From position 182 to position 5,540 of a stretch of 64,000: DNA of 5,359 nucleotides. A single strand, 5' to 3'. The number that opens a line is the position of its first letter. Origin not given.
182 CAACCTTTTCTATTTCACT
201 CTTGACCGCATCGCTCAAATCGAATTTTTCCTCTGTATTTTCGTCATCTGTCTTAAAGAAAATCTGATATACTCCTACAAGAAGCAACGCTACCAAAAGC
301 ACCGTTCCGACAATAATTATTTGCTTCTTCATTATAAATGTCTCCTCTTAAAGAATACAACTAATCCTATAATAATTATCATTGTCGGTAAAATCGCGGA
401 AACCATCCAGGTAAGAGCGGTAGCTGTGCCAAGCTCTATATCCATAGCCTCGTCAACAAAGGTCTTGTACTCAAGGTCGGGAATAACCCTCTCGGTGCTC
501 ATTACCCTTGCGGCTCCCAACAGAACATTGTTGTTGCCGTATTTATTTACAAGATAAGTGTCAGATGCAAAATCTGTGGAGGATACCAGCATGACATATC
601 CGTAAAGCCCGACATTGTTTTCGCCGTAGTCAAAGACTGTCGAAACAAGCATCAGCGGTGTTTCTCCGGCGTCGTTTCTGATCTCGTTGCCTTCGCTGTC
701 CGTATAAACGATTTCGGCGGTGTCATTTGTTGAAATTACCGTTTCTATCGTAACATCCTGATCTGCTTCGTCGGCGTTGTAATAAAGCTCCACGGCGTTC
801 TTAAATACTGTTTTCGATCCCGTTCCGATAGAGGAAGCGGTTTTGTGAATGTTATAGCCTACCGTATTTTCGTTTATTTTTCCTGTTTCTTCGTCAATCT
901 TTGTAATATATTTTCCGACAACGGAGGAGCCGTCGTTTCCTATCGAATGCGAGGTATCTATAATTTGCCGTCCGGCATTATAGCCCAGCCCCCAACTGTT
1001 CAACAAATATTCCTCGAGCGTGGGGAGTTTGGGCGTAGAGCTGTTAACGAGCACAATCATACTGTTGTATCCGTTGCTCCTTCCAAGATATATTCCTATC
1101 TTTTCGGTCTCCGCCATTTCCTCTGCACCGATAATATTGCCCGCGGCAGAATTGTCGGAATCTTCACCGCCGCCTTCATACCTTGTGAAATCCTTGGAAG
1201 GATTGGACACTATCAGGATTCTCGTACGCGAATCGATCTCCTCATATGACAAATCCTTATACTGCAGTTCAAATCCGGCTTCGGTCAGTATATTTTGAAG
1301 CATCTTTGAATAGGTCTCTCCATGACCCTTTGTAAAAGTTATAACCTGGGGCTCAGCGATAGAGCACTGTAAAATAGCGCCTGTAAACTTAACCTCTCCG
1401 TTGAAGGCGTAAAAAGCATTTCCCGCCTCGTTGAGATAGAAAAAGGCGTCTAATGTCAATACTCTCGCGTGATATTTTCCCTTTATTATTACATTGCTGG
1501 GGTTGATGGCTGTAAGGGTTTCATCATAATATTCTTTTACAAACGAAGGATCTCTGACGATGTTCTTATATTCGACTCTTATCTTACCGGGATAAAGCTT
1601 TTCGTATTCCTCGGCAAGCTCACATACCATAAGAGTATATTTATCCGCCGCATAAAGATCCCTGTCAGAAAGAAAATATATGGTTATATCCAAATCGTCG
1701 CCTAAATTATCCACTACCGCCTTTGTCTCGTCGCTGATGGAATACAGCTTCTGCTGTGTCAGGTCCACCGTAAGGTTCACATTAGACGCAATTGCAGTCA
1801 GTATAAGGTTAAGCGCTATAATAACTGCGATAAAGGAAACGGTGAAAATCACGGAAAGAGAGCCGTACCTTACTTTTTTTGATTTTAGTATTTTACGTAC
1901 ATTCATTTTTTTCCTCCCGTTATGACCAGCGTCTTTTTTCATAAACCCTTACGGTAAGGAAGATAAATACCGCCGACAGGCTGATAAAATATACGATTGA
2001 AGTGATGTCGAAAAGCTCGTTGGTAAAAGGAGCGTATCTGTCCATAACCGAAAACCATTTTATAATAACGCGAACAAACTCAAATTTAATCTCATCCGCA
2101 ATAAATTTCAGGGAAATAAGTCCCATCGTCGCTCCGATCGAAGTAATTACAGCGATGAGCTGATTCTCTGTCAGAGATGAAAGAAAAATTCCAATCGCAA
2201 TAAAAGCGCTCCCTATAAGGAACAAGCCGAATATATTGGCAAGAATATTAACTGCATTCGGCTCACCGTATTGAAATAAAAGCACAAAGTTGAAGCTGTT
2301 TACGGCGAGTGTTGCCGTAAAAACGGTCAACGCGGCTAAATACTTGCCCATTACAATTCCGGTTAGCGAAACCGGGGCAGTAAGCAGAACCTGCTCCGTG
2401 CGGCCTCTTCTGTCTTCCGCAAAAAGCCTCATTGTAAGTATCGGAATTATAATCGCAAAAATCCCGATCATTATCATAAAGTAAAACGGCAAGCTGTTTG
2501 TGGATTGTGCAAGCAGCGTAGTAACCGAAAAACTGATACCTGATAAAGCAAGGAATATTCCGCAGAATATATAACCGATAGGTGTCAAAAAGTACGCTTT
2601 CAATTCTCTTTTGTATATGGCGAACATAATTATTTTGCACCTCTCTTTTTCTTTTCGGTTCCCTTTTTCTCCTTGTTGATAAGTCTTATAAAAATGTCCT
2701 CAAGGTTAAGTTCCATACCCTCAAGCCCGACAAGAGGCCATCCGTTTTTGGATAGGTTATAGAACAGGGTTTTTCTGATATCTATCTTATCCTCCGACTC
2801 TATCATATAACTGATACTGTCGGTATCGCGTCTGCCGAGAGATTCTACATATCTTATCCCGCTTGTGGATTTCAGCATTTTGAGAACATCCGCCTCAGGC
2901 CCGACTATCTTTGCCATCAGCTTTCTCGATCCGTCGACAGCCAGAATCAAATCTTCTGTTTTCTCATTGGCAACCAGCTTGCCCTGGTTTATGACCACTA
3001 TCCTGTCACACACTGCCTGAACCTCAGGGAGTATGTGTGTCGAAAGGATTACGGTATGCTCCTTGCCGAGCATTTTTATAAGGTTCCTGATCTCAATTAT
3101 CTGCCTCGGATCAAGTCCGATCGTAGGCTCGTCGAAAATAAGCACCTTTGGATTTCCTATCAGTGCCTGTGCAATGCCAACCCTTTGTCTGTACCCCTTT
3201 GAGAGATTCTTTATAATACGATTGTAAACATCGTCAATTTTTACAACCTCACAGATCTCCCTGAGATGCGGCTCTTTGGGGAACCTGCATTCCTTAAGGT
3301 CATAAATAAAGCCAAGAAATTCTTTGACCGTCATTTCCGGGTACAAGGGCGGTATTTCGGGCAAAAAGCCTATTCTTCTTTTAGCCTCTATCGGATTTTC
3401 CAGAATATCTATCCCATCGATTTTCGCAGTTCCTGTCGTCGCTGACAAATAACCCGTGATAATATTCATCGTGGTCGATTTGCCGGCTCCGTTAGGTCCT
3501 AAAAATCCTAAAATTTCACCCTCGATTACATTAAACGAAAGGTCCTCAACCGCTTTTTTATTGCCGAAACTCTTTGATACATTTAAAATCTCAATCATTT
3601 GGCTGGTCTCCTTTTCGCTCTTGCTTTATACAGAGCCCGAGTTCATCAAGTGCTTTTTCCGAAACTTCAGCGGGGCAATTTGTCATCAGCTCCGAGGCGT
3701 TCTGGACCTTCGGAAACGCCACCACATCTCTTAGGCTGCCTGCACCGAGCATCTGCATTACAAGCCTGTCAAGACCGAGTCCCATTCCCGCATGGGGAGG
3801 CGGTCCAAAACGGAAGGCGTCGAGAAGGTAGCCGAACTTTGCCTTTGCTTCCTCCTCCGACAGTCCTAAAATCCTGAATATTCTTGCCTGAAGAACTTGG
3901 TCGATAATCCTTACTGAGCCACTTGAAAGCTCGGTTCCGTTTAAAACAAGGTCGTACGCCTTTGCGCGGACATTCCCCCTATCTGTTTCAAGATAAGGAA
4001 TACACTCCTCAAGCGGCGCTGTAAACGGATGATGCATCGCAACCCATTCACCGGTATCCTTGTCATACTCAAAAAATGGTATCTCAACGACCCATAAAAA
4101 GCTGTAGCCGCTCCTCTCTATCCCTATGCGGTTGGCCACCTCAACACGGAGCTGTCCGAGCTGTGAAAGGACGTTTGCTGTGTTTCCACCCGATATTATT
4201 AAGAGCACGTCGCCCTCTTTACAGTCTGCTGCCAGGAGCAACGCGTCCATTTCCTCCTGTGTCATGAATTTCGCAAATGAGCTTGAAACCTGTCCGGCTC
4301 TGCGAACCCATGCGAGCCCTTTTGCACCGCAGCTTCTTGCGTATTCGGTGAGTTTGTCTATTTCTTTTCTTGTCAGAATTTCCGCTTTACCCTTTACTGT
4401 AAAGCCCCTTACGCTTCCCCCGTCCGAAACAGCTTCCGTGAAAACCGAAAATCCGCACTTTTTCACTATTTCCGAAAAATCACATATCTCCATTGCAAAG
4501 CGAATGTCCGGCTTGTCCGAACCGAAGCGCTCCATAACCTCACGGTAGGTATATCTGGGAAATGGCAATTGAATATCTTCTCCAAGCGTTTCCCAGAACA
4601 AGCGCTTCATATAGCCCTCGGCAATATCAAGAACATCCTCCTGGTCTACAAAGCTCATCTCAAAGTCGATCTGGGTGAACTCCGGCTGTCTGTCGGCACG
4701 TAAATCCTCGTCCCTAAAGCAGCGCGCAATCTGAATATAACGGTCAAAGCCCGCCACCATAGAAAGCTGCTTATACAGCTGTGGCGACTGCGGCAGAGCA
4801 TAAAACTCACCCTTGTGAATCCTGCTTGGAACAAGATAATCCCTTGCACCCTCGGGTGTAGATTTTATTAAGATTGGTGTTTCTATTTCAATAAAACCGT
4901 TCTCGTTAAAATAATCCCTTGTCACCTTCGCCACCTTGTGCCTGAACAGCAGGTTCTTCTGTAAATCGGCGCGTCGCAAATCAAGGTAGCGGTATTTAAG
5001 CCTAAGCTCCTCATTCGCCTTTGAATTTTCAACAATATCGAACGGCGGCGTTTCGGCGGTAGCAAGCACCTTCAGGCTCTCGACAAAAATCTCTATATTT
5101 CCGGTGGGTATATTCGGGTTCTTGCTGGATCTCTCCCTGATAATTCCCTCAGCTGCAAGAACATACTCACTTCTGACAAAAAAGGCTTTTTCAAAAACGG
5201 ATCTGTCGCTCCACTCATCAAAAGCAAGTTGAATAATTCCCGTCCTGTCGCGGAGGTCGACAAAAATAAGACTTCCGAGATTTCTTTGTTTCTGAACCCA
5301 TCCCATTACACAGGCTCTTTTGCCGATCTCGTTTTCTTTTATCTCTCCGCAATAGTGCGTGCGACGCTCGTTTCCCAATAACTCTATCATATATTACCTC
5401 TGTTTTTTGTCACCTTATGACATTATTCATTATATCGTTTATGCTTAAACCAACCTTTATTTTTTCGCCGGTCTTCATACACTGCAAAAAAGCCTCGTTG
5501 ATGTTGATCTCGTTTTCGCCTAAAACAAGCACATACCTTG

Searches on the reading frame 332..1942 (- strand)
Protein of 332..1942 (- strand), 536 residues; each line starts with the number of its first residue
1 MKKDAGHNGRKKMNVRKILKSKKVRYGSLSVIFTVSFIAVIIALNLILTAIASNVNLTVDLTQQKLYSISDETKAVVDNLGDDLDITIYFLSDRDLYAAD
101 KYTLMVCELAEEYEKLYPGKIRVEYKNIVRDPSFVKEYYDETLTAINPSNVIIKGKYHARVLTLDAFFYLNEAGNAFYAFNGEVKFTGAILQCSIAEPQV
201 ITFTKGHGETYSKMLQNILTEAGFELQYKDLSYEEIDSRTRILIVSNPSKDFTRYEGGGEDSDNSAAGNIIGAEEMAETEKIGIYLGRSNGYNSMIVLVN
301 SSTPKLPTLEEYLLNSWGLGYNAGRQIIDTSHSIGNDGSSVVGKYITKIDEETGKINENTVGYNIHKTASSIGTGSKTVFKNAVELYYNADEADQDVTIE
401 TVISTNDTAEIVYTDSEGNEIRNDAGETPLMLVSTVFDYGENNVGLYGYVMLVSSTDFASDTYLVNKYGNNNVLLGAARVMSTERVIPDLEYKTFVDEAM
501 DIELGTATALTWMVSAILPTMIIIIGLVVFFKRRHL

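Call 7: search_protein_families(library=pfam, proteins=[window:332-1942:-])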
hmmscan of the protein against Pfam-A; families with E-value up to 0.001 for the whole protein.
window:332-1942:- (536 aa): 1 family
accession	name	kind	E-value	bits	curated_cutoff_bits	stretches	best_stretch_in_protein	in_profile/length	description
PF23357.1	DUF7088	-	2.7e-12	47.2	27.8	1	63-156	1-90/105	Domain of unknown function (DUF7088)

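Call 56: find_encoding_contigs(protein=window:332-1942:-, flank=10000, max_places=3)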
Protein window:332-1942:- (536 aa): no gene with exactly this product is on record in the collection.

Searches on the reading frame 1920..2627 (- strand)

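Call 7: search_protein_families(library=pfam, proteins=[window:1920-2627:-])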
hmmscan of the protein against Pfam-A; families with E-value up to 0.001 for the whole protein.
window:1920-2627:- (235 aa): 3 families
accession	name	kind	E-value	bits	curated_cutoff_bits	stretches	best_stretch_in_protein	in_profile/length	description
PF13346.12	ABC2_membrane_5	-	6.6e-06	26.2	25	1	50-224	35-199/205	ABC-2 family transporter protein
PF12679.13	ABC2_membrane_2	-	1.1e-05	25.3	27.2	1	48-170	69-195/283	ABC-2 family transporter protein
PF12698.13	ABC2_membrane_3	-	1.9e-05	24.4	31.6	1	35-190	150-304/347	ABC-2 family transporter protein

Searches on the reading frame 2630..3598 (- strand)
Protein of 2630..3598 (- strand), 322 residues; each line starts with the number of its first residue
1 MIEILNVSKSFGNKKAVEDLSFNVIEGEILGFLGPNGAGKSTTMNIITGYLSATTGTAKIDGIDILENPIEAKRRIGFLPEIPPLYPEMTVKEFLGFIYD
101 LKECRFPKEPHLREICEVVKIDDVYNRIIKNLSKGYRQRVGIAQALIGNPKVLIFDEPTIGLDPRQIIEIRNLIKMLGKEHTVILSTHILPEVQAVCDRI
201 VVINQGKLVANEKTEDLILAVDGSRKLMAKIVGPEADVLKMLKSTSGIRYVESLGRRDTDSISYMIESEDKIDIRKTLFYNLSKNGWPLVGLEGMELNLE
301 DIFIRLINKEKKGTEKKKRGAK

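Call 7: search_protein_families(library=pfam, proteins=[window:2630-3598:-])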
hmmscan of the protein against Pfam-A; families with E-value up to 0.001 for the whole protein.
window:2630-3598:- (322 aa): 2 families
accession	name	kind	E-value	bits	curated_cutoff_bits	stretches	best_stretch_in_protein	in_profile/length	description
PF00005.33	ABC_tran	-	3e-31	109.3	25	1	18-159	2-136/137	ABC transporter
PF13304.12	AAA_21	-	2.1e-12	48.2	27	1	128-189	234-299/304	AAA domain, putative AbiEii toxin, Type IV TA system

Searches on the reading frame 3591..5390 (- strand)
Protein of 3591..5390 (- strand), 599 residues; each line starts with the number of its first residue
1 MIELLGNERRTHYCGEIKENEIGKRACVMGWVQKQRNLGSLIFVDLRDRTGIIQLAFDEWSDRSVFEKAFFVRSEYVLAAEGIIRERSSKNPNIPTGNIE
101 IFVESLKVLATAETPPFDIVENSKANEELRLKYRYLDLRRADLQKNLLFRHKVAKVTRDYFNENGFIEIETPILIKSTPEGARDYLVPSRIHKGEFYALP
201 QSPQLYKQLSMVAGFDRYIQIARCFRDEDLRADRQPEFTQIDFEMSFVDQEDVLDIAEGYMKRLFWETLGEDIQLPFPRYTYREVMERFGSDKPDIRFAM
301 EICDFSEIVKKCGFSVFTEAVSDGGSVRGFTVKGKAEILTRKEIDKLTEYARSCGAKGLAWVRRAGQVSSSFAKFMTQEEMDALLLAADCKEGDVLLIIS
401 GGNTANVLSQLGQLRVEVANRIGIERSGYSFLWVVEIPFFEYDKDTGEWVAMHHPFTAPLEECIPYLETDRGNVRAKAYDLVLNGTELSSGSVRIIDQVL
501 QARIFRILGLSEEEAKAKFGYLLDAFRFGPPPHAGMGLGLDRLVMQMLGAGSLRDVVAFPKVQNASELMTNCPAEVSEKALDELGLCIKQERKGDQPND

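Call 7: search_protein_families(library=pfam, proteins=[window:3591-5390:-])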
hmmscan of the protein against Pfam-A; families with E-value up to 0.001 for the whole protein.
window:3591-5390:- (599 aa): 5 families
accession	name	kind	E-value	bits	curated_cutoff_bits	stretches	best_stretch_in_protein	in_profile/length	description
PF00152.25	tRNA-synt_2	-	1.2e-115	386.3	25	1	126-562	1-307/308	tRNA synthetases class II (D, K and N)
PF02938.19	GAD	-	3.1e-20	72.7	23.4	1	317-404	1-88/95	GAD domain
PF01336.31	tRNA_anti-codon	-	2.5e-13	50.2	27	1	27-109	2-75/75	OB-fold nucleic acid binding domain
PF01409.25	tRNA-synt_2d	-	4.8e-05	23.4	19.8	0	217-276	104-161/246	tRNA synthetases class II core domain (F)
PF00587.30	tRNA-synt_2b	-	0.00064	20.3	29.3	0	217-395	38-159/179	tRNA synthetase class II core domain (G, H, P, S and T)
